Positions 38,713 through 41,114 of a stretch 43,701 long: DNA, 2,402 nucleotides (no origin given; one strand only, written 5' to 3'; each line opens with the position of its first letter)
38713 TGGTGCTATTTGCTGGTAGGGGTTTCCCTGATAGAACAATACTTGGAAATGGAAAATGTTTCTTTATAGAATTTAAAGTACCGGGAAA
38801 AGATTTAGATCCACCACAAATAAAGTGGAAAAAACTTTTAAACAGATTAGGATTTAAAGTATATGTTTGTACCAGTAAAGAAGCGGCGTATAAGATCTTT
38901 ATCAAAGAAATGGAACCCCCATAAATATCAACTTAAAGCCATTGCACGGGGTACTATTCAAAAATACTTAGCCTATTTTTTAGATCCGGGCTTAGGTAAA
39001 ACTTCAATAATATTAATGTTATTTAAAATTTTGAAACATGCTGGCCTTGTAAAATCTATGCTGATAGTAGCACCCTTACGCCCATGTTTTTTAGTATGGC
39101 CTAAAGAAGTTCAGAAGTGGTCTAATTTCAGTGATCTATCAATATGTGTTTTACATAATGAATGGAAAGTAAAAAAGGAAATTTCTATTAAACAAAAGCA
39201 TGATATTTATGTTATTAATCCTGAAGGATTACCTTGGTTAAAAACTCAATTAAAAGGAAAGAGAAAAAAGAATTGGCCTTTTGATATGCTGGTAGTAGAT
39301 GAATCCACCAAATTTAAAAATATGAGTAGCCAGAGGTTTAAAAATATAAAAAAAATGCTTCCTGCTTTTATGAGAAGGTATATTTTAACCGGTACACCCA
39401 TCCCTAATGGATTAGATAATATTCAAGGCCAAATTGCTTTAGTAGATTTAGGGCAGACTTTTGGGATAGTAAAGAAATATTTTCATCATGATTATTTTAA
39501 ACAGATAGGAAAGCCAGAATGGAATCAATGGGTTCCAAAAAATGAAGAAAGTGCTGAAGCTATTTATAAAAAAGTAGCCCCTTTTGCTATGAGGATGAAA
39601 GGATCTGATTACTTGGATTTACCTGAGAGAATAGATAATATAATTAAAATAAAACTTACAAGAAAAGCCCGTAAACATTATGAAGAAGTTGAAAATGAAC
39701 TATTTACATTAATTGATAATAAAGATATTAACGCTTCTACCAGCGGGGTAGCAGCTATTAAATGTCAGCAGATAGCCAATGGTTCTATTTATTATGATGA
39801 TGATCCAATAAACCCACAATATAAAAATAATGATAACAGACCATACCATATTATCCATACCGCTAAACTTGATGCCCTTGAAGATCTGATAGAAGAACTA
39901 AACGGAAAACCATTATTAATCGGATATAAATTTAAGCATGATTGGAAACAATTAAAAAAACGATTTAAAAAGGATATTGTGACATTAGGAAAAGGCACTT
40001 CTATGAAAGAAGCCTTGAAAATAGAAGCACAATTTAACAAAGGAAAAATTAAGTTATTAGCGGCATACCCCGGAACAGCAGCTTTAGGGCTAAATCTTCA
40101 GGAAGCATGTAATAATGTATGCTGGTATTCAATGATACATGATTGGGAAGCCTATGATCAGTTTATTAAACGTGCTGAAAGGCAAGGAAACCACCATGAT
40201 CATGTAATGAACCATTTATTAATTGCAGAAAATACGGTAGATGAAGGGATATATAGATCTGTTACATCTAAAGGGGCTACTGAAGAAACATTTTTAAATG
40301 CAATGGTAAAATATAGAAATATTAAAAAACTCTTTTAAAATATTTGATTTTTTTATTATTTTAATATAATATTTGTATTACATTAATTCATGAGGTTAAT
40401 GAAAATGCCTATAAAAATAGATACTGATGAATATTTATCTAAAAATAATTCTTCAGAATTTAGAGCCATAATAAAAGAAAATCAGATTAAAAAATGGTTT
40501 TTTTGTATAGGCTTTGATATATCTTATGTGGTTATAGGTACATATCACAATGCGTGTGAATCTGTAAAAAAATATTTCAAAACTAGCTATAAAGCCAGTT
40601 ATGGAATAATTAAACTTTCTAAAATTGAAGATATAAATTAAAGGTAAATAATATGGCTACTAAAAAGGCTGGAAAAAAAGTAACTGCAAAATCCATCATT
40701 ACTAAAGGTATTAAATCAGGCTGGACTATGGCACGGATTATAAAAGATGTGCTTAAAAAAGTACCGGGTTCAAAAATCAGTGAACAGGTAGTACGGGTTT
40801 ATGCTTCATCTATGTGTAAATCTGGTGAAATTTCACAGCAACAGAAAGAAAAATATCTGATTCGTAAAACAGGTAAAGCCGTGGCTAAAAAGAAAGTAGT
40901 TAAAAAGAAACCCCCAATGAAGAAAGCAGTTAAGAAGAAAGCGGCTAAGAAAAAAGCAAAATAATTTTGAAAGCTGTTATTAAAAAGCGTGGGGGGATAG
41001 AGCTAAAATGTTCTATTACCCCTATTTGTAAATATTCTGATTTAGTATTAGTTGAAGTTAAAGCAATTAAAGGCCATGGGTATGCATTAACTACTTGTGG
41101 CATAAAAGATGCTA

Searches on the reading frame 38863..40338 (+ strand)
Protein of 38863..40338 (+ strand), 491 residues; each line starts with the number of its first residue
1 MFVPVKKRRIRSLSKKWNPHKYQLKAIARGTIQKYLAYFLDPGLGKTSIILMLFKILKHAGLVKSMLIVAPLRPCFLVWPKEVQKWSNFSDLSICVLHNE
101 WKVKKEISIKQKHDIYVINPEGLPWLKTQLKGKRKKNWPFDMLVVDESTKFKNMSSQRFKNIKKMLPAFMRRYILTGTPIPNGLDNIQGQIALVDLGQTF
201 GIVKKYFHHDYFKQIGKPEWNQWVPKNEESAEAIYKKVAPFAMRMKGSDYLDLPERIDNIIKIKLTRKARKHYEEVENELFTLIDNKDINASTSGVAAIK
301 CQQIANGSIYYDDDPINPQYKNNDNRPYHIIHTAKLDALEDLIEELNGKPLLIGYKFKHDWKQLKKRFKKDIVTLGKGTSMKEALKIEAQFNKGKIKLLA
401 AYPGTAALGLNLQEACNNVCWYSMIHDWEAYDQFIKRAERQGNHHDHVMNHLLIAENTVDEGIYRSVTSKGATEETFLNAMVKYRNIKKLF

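Call 11: search_protein_families(library=pfam, proteins=[window:38863-40338:+], max_evalue=0.01)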
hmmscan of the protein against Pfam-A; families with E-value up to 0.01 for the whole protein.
window:38863-40338:+ (491 aa): 5 families
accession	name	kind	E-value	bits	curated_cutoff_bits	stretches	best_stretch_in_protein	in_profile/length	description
PF00176.29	SNF2-rel_dom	-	2.3e-22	79.9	24.9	1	41-292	25-261/290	SNF2-related domain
PF00270.35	DEAD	-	1.6e-07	31.7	26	1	22-180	3-161/167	DEAD/DEAH box helicase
PF04851.21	ResIII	-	4.5e-07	30.4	22.5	1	20-179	5-162/164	Type III restriction enzyme, res subunit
PF00271.37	Helicase_C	-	5.3e-07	30.3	23.5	1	335-442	2-110/110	Helicase conserved C-terminal domain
PF13245.12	AAA_19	-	0.0011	19.6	25.1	0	26-152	4-103/134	AAA domain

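Call 12: search_protein_families(library=phrogs, proteins=[window:38863-40338:+], max_evalue=0.001)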
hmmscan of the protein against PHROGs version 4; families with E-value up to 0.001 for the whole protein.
window:38863-40338:+ (491 aa): 8 families
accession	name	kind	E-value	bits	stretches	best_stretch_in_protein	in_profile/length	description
phrog_62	-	DNA, RNA and nucleotide metabolism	5.3e-121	406.4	1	12-483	690-1138/1881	DNA helicase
phrog_11354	-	unknown function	2.9e-19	69.9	1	382-481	9-108/116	-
phrog_16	-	DNA, RNA and nucleotide metabolism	5.8e-12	45.6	1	12-453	266-605/986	DNA helicase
phrog_21391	-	DNA, RNA and nucleotide metabolism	1.4e-06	26.7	1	139-293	1037-1201/2021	DNA helicase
phrog_11801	-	other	1.9e-05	23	0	380-477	1396-1492/2269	DNA methyltransferase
phrog_23807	-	unknown function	4e-05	22.6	0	391-488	583-673/1053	-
phrog_24008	-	DNA, RNA and nucleotide metabolism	0.00014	20.8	1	32-194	493-648/1006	helicase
phrog_1685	-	unknown function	0.00041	18.6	0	382-470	1454-1541/2278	-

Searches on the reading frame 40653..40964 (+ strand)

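Call 59: search_protein_families(library=pfam, proteins=[window:40653-40964:+], max_evalue=0.05)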
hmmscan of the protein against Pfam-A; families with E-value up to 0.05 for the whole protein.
window:40653-40964:+ (103 aa): 0 families

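Call 60: search_protein_families(library=phrogs, proteins=[window:40653-40964:+], max_evalue=0.01)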
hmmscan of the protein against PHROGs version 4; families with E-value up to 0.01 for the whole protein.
window:40653-40964:+ (103 aa): 2 families
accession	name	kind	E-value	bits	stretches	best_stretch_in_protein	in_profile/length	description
phrog_17206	-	unknown function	0.004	17.9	1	12-58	74-116/128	-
phrog_17767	-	unknown function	0.0051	17.5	1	14-80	6-72/247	-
